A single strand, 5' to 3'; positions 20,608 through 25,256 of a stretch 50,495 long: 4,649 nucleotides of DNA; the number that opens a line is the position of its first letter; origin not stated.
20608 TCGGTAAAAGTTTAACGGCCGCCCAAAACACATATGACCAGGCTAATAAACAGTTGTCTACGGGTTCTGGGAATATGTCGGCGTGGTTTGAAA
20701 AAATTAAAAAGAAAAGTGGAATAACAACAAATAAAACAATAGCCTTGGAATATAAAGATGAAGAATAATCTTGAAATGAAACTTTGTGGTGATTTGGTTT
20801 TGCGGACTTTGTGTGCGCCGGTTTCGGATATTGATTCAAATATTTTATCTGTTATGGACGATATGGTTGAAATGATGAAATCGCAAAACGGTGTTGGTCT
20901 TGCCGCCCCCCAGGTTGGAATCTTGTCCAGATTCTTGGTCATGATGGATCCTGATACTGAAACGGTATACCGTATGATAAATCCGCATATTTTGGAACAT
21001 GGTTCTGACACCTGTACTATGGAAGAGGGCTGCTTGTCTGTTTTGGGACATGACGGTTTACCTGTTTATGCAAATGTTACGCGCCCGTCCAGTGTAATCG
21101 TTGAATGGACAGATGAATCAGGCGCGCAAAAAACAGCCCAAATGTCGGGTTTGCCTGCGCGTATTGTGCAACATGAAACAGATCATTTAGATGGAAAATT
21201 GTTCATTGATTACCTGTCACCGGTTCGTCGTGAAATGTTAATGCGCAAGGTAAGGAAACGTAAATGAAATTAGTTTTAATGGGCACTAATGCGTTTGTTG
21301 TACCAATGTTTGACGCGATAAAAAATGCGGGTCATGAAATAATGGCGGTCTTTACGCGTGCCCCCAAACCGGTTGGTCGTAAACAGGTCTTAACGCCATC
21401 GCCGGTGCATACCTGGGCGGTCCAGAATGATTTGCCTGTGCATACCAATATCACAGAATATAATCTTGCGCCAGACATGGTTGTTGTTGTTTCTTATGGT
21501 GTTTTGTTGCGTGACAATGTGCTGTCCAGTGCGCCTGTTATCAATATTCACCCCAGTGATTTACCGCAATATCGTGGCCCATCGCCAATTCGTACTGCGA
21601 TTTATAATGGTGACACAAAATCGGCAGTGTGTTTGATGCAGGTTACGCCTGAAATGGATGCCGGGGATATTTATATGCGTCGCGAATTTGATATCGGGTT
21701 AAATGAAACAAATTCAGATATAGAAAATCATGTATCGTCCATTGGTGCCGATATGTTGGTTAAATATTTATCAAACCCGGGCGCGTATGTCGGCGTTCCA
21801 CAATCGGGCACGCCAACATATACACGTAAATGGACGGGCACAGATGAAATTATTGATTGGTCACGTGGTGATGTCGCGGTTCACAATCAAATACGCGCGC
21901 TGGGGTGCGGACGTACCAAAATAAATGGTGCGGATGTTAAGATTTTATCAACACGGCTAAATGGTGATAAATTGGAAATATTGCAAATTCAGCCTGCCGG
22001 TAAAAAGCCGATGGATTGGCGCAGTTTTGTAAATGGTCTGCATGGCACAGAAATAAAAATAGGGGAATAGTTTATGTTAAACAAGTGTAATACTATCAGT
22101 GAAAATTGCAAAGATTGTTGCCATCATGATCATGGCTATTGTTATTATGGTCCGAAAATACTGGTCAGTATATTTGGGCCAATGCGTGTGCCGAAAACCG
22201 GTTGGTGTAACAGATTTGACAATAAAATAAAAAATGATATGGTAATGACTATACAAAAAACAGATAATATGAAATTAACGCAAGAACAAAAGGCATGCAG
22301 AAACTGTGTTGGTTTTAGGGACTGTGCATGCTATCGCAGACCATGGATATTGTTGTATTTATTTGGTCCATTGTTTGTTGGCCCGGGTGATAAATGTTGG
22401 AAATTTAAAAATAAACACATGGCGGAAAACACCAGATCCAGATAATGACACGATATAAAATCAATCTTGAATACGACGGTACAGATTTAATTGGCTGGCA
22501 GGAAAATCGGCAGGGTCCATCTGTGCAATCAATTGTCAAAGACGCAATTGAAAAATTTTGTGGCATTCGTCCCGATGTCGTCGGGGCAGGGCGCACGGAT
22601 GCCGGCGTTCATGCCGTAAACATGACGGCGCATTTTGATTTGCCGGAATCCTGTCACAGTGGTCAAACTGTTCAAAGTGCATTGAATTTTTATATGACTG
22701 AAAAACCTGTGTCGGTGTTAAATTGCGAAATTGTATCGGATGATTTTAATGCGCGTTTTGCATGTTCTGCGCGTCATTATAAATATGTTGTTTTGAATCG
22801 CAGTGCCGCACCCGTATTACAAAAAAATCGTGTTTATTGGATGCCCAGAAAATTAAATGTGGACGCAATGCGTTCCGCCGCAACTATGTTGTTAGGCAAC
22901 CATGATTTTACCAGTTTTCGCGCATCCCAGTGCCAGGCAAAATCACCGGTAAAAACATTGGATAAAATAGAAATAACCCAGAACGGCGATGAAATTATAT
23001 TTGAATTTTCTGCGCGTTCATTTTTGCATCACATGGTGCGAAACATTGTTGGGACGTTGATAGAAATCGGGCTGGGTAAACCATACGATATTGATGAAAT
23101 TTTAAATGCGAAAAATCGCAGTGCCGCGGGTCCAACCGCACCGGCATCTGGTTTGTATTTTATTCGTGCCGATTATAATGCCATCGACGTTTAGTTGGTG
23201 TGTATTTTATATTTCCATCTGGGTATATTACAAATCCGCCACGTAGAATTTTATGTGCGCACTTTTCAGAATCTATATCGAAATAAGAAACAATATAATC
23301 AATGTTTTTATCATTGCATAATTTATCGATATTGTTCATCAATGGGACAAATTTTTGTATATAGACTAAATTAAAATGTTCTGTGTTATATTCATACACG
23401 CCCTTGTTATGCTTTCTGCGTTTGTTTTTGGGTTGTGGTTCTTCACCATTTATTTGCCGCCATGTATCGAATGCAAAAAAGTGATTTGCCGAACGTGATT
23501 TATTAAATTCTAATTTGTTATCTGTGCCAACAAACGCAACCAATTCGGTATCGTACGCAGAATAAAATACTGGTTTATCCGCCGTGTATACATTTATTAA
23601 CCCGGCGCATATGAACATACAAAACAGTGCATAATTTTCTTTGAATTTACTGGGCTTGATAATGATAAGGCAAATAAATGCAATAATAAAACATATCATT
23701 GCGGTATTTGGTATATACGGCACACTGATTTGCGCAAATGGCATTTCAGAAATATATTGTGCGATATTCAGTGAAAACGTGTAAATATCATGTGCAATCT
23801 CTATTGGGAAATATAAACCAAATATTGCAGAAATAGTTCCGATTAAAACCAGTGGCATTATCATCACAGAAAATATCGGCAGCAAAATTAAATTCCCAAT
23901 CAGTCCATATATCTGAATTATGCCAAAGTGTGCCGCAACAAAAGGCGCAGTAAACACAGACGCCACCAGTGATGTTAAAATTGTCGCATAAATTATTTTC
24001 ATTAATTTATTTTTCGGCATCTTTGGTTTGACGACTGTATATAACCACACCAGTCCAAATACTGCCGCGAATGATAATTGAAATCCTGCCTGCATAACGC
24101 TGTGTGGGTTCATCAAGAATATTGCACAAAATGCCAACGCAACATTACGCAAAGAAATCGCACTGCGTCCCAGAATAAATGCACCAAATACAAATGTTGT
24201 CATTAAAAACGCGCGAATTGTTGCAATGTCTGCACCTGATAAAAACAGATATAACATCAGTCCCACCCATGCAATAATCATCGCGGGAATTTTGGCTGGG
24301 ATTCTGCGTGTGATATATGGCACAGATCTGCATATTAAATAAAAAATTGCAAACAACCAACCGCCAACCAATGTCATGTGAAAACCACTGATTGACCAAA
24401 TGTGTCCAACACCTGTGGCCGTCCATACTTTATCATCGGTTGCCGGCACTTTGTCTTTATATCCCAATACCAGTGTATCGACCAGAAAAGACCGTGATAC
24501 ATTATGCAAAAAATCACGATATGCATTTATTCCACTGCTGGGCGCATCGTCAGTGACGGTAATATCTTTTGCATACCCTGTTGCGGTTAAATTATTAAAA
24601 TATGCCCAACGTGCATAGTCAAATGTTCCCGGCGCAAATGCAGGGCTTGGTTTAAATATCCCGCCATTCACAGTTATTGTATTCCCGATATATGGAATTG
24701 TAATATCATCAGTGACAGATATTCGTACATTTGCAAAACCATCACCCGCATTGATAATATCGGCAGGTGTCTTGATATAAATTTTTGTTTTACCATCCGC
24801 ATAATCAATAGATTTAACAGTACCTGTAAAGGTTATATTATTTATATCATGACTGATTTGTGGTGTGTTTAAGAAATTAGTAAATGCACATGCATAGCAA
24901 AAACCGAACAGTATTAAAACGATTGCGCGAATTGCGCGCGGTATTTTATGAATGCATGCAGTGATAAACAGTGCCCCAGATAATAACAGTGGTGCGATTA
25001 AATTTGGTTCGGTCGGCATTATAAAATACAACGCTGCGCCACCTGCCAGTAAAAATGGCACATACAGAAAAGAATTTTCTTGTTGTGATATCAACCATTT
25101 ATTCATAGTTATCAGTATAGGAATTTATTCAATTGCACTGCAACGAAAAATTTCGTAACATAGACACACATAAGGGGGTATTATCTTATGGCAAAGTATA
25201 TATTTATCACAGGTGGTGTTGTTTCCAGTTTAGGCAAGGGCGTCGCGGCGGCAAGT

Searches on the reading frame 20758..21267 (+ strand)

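Call 8: search_protein_families(library=pfam, proteins=[window:20758-21267:+], max_evalue=0.001)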
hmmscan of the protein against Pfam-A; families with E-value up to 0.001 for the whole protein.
window:20758-21267:+ (169 aa): 1 family
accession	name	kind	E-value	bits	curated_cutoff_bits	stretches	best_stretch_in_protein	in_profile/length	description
PF01327.26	Pep_deformylase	-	2.2e-42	144.8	22.8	1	10-158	7-155/156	Polypeptide deformylase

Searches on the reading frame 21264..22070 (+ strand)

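Call 8: search_protein_families(library=pfam, proteins=[window:21264-22070:+], max_evalue=0.001)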
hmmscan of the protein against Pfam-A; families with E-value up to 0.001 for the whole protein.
window:21264-22070:+ (268 aa): 2 families
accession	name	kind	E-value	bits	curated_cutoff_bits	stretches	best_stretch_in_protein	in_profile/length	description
PF00551.24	Formyl_trans_N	-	7.7e-25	88.1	26.1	1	2-167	2-179/181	Formyl transferase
PF02911.23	Formyl_trans_C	-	6.3e-09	36.4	21.1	0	193-233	5-48/100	Formyl transferase, C-terminal domain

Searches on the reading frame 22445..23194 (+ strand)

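Call 8: search_protein_families(library=pfam, proteins=[window:22445-23194:+], max_evalue=0.001)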
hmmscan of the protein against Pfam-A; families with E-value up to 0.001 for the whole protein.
window:22445-23194:+ (249 aa): 1 family
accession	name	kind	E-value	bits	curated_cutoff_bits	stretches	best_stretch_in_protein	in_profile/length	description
PF01416.25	PseudoU_synth_1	-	7.1e-37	126.6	23.3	2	145-245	1-108/108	tRNA pseudouridine synthase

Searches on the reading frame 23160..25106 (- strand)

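Call 8: search_protein_families(library=pfam, proteins=[window:23160-25106:-], max_evalue=0.001)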
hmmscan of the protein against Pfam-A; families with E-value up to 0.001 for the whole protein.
window:23160-25106:- (648 aa): 2 families
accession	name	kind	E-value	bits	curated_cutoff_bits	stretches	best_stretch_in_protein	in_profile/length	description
PF03772.21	Competence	-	1.6e-53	182.2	23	1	212-483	1-266/270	Competence protein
PF13567.11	DUF4131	-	1.3e-14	54.6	31.6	1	36-183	7-163/165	Domain of unknown function (DUF4131)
